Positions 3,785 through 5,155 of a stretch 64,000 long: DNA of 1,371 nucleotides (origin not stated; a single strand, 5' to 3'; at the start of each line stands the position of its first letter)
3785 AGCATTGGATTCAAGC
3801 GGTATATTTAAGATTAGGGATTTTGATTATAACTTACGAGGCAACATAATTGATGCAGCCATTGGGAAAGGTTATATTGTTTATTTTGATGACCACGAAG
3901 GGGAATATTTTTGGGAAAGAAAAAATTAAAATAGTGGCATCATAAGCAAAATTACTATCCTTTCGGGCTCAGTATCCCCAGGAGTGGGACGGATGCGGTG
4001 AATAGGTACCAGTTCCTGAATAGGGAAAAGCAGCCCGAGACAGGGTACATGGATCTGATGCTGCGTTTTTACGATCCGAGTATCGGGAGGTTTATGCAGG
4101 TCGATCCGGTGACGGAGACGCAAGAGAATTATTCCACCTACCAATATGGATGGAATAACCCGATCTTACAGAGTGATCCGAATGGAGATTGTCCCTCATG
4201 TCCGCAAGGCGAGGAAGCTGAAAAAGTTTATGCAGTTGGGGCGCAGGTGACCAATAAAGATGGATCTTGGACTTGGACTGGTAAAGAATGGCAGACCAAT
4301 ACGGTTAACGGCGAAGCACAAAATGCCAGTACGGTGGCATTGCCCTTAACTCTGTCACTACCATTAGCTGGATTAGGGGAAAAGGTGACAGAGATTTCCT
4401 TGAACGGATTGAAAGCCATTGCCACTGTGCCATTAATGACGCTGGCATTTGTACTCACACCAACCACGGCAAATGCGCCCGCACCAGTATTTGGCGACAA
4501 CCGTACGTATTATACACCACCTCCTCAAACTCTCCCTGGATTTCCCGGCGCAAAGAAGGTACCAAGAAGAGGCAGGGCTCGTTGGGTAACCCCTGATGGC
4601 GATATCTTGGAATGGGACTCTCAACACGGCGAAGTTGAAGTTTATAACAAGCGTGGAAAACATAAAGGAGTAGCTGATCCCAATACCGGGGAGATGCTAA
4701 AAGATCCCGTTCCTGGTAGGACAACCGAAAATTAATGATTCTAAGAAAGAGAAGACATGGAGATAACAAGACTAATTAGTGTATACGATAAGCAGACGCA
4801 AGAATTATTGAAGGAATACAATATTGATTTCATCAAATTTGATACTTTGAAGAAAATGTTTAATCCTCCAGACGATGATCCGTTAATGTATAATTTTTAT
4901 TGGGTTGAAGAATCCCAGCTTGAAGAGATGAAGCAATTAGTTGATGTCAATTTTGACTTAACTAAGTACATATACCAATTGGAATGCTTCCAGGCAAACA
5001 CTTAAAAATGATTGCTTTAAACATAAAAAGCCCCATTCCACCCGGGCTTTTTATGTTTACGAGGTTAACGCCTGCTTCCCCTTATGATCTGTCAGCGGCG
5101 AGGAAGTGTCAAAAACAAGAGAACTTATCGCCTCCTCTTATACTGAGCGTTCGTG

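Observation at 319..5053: Array of five orphan polymorphic-toxin / immunity cassettes with no full-length rhs gene in view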

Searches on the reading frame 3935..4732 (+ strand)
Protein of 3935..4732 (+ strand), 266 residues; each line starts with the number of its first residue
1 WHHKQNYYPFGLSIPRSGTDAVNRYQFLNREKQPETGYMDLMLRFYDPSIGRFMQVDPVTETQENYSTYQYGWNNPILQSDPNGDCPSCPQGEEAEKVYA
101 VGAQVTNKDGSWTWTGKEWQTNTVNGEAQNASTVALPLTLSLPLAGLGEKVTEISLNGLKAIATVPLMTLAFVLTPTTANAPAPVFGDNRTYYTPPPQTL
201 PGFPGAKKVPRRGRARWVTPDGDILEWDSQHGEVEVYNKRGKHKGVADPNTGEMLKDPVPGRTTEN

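Call 10: search_protein_families(library=pfam, max_evalue=0.1, proteins=[window:3935-4732:+])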
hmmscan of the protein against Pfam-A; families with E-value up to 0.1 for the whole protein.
seq(266 aa): 1 family
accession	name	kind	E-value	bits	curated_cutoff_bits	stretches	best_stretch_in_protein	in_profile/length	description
PF09000.15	Cytotoxic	-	4.8e-20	72.1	22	1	195-264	2-79/80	Cytotoxic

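Call 11: search_protein_families(library=ncbifam, max_evalue=0.1, proteins=[window:3935-4732:+])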
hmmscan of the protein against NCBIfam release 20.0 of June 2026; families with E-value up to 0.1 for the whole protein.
seq(266 aa): 1 family
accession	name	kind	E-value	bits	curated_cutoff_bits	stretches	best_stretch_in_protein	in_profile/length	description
TIGR03696.1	Rhs_assc_core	domain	2.9e-16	59.8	32.5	1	7-84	1-75/76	RHS repeat-associated core domain-containing protein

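Call 15: find_homologous_proteins(query=window:3935-4732:+)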
Query seq(266 aa) (266 aa): 100 proteins with E <= 0.001 among 1000 candidates.
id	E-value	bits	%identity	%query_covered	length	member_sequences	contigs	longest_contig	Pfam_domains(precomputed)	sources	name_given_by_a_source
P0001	9.4e-154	529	100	86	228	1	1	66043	PF09000.16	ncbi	-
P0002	9.7e-120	417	68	97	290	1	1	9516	PF09000.16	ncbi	-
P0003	6.2e-58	214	41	99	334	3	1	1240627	PF09000.16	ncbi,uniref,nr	ncbi:colicin E3/pyocin S6 family cytotoxin [Dyadobacter tibetensis]|uniref:colicin E3/pyocin S6 fami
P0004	4.5e-49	185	41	97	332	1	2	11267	PF09000.16,PF25023.2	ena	-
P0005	1.4e-45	174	62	51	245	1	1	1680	PF20041.6,PF09000.16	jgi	jgi:hypothetical protein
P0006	4.6e-44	169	84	32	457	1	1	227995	PF25023.2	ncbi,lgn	-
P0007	1.8e-40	157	38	97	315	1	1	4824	PF09000.16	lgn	-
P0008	6.7e-40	155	86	29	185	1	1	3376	-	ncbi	ncbi:MAG: RHS repeat-associated core domain-containing protein, partial [Desulfotomaculaceae bacteri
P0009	8.1e-40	155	60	43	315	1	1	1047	-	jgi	jgi:RHS repeat-associated protein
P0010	8.7e-40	155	38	97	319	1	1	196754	PF09000.16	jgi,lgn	jgi:RHS repeat-associated protein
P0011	1.6e-39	154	55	48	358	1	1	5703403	-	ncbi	-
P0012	6.2e-39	152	34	98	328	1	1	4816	PF09000.16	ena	-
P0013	7.2e-39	152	39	98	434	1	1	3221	PF09000.16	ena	-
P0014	1.6e-38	151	38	90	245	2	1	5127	PF09000.16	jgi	jgi:RHS repeat-associated protein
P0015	4.7e-38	149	80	30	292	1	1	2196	-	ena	-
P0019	1.1e-35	141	32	98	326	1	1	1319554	PF09000.16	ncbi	-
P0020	1.3e-33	135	35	90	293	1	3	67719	PF09000.16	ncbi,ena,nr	ncbi:MAG: YD repeat-containing protein [Bacteroidetes bacterium]|nr:MAG: YD repeat-containing protei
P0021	4.4e-33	133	37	83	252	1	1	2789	PF09000.16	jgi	jgi:RHS repeat-associated protein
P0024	1.1e-31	128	37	99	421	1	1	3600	PF09000.16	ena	-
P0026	4.3e-30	123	36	91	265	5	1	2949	PF09000.16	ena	-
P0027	8.9e-30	122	38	89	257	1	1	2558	PF09000.16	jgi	-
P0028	1.8e-29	121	34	97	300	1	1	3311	PF09000.16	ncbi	-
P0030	4.9e-29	119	37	86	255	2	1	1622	PF09000.16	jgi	jgi:hypothetical protein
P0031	9.9e-29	118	34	98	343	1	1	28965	PF09000.16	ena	-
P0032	1.9e-28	118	72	28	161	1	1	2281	PF09000.16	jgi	jgi:hypothetical protein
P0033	4.8e-28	116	35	99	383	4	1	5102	PF09000.16,PF25023.2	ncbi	-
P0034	1.1e-27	115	79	26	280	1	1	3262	PF01844.30,PF14279.13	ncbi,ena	-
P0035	1.6e-27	114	36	86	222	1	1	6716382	PF09000.16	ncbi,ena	-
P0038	1.0e-26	112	48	51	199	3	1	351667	PF09000.16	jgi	-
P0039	1.2e-26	112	68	27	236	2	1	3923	PF09000.16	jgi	-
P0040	3.4e-26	110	91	20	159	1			-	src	-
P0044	2.7e-25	107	33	98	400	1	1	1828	PF09000.16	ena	-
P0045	4.4e-25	107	32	90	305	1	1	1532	PF09000.16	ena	-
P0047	1.5e-24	105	46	50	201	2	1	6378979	PF09000.16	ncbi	-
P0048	2.9e-24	104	33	78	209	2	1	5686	PF09000.16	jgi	jgi:Cytotoxic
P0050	9.2e-24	102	53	27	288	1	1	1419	PF09000.16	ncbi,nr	ncbi:MAG TPA: colicin E3/pyocin S6 family cytotoxin, partial [Methanosarcina sp.]|nr:colicin E3/pyoc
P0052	2.2e-23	101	35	75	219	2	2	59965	PF09000.16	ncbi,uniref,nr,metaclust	ncbi:Cytotoxic [Algoriphagus faecimaris]|uniref:Cytotoxic n=2 Tax=Algoriphagus faecimaris TaxID=6867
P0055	3.0e-23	100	45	51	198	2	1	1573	PF09000.16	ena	-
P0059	2.5e-22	97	59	29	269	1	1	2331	PF09000.16,PF03527.21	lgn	-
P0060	2.8e-22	97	33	98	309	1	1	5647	PF09000.16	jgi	jgi:RHS repeat-associated protein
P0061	5.5e-22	96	30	97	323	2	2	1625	PF09000.16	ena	-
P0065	1.9e-21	95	51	29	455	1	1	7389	PF09000.16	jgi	jgi:RHS repeat-associated protein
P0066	2.3e-21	94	68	27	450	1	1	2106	PF09000.16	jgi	jgi:RHS repeat-associated protein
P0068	1.1e-20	92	64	29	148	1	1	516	PF09000.16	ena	-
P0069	4.4e-20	90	31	90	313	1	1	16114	PF09000.16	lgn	-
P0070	1.2e-19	89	35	73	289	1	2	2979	PF24731.2,PF09000.16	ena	-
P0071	3.6e-19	87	60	26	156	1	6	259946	PF09000.16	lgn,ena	-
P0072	4.7e-19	87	54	30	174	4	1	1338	PF09000.16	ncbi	-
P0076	1.3e-18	85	45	42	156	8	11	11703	PF09000.16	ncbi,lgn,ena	-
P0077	2.4e-18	84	55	22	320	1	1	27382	PF09000.16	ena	-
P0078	1.7e-17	82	56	27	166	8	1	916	PF09000.16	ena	-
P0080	3.9e-17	80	58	27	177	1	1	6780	PF24731.2,PF09000.16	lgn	-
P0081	4.7e-17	80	59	29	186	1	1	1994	PF09000.16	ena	-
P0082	5.0e-17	80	55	27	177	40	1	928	PF09000.16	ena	-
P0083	5.0e-17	80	58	27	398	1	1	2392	PF05593.20,PF09000.16,PF25023.2,PF03527.21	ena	-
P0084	6.8e-17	80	58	27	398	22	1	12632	PF05593.20,PF09000.16,PF25023.2,PF03527.21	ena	-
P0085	1.7e-16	78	58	27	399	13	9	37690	PF05593.20,PF09000.16,PF25023.2,PF03527.21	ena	-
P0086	5.7e-15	73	95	14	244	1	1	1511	PF15520.11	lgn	-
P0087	7.1e-15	73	48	23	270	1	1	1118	PF09000.16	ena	-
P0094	4.3e-13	67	53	29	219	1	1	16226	PF09000.16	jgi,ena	-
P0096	3.5e-11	61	49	27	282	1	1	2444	PF09000.16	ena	-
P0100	2.8e-6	45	43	25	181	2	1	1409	PF09000.16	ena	-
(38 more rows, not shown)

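Call 17: find_encoding_contigs(protein=P0001, flank=10000, max_places=4)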
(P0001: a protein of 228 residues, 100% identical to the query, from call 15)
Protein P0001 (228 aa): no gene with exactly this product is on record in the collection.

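Call 18: list_cluster_members(proteins=[P0001, P0002, P0006, P0011, P0019, P0035])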
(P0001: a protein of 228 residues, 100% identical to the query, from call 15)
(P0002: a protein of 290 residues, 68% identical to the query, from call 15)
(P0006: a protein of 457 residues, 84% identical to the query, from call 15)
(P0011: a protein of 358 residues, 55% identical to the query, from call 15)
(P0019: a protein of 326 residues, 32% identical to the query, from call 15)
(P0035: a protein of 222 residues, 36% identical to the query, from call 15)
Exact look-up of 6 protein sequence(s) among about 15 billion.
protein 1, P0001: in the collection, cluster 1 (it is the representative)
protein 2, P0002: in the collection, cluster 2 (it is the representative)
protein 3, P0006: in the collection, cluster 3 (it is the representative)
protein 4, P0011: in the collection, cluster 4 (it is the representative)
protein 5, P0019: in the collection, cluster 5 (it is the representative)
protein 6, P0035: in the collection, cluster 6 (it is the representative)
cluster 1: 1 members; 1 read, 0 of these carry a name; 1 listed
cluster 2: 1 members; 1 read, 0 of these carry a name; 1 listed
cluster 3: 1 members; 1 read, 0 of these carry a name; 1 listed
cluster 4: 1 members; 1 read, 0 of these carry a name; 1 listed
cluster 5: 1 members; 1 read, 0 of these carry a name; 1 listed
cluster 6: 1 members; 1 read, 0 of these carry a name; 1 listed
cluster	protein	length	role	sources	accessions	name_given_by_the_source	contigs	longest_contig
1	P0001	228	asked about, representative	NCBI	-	-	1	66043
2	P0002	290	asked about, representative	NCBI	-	-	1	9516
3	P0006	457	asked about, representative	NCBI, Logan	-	-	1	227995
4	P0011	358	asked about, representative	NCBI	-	-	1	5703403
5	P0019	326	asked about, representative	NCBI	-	-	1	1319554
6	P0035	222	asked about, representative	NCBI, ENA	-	-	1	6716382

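Call 19: find_related_loci(query=window:3935-4732:+, collection=genome_contigs, flank=10000)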
Query seq(266 aa) (266 aa) in genome_contigs; peptide patterns used: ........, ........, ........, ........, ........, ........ (x = any residue, [..] = any of these).
246 stretches matched a pattern; 133 encode a relative of the query (tblastn E <= 1e-3); the best 80 are kept; 80 distinct loci.
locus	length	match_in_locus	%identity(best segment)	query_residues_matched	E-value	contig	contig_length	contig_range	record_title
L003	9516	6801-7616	68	7-264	4e-119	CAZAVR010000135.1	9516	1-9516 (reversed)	MAG TPA_asm: uncultured Cytophagales bacterium isolate SRP199154_co2_121 genome assembly, contig: NODE_5161_length_9516_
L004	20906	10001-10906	41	4-266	1e-60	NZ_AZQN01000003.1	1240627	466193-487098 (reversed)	Dyadobacter tibetensis Y620-1 contig003, whole genome shotgun sequence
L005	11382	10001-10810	40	5-266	4e-51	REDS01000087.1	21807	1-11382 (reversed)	MAG: Balneolaceae bacterium isolate GEM2.Bin41 NODE_2741_length_21807_cov_8.34282, whole genome shotgun sequence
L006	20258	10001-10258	84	7-92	2e-49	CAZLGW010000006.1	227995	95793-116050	MAG TPA_asm: uncultured Cytophagales bacterium isolate SRP344714_co1_321 genome assembly, contig: NODE_108_length_227995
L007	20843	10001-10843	42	3-266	8e-47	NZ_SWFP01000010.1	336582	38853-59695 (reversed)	Dyadobacter bucti strain QTA69 Scaffold10_1, whole genome shotgun sequence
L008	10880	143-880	39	3-264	2e-41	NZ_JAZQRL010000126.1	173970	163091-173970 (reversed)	MAG: Arcticibacter sp. isolate T1900045231_TH20190001.MAGScoT_cleanbin_000005 SGB_5407_k141_636008, whole genome shotgun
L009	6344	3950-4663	38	38-264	3e-40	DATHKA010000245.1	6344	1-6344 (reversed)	MAG TPA_asm: Chryseolinea sp. isolate SMAG_U12568 k141_208909, whole genome shotgun sequence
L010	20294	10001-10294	70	6-105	5e-39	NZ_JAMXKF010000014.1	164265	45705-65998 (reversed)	Dyadobacter diqingensis strain YIM B04101 Scaffold14, whole genome shotgun sequence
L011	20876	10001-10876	34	4-265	2e-38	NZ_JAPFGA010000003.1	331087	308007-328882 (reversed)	Galbibacter sp. EGI 63066 spades_K_25_97_3, whole genome shotgun sequence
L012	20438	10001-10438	43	9-147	3e-35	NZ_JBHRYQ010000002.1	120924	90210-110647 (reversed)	Lacihabitans lacunae strain CECT 7956 Plasmid1, whole genome shotgun sequence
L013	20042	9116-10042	34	6-262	5e-35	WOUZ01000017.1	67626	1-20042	MAG: Bacteroidetes bacterium isolate X2_MetaBAT.6 scaffold_217, whole genome shotgun sequence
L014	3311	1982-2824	34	7-264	8e-35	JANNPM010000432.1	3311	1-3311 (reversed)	MAG: Chryseolinea sp. isolate SOY_34_metabat_101 SOY_34_k141_2552550, whole genome shotgun sequence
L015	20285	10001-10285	60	3-90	7e-35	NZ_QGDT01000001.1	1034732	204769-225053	Dyadobacter jejuensis strain DSM 100346 Ga0180998_101, whole genome shotgun sequence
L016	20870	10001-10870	33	4-265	1e-34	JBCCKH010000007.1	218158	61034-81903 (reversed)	MAG: Bacteroidota bacterium isolate P01_C01_bin.133 k141_1824200_length_218158_cov_30.3122, whole genome shotgun sequenc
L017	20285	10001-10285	60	3-90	2e-34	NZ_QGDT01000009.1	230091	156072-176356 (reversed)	Dyadobacter jejuensis strain DSM 100346 Ga0180998_109, whole genome shotgun sequence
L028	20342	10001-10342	42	4-111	1e-19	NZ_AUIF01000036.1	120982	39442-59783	Runella zeae DSM 19591 G563DRAFT_scaffold00022.22_C, whole genome shotgun sequence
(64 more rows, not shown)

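Call 50: search_protein_families(library=pfam, max_evalue=0.0001, proteins=[L007:3847-7608:+, L007:7604-10843:+, L028:7502-10909:+, L012:2722-9117:+, L015:13371-14228:+])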
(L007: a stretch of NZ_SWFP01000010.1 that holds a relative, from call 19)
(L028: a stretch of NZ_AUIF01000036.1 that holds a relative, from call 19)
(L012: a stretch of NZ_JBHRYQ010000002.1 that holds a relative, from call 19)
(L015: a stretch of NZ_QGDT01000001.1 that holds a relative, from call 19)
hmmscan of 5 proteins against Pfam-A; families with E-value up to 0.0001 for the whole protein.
L007:3847-7608:+ (1254 aa): 1 family
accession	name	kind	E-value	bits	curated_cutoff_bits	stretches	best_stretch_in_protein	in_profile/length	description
PF18962.6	Por_Secre_tail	-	9e-11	42.4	27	1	1178-1249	1-72/75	Secretion system C-terminal sorting domain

L007:7604-10843:+ (1080 aa): 3 families
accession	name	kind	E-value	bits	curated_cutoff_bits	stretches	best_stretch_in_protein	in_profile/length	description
PF20041.5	DUF6443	-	2.9e-35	121.9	27.8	1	46-163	7-123/137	Domain of unknown function (DUF6443)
PF09000.15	Cytotoxic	-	1.7e-19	70.3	22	1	1006-1077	2-78/80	Cytotoxic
PF05593.20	RHS_repeat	-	1.1e-06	29.3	22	0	209-229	9-29/38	RHS Repeat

L028:7502-10909:+ (1136 aa): 0 families

L012:2722-9117:+ (2132 aa): 1 family
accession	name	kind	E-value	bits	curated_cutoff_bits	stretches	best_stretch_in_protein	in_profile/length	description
PF20041.5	DUF6443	-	5e-28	98.5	27.8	1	1000-1126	4-135/137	Domain of unknown function (DUF6443)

L015:13371-14228:+ (286 aa): 0 families

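Call 79: find_encoding_contigs(protein=P0086, flank=5000, max_places=4)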
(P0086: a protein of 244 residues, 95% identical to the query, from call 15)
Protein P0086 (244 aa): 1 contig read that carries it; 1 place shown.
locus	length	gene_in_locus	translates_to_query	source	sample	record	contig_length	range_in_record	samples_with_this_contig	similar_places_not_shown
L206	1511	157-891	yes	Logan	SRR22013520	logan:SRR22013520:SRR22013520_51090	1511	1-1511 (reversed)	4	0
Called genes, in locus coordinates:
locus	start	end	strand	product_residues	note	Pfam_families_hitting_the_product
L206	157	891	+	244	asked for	PF15520:Ntox10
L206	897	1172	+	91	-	PF15590:Imm27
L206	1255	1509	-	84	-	?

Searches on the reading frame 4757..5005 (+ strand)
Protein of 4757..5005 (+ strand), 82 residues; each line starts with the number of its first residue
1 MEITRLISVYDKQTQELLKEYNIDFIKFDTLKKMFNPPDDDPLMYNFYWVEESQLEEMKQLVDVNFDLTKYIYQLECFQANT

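Call 10: search_protein_families(library=pfam, max_evalue=0.1, proteins=[window:4757-5005:+])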
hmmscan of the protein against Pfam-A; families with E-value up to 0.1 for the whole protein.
window:4757-5005:+ (82 aa): 1 family
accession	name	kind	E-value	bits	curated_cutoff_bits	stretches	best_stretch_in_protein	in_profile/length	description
PF24731.1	DUF7683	-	2.1e-22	79.6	27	1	5-76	2-73/73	Domain of unknown function (DUF7683)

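Call 11: search_protein_families(library=ncbifam, max_evalue=0.1, proteins=[window:4757-5005:+])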
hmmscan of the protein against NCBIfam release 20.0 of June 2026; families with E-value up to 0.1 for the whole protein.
window:4757-5005:+ (82 aa): 1 family
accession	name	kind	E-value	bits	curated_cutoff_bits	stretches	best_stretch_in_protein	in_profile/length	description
NF001382.0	PRK00279.1-4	equivalog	0.019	14.5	334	1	28-72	135-178/212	adenylate kinase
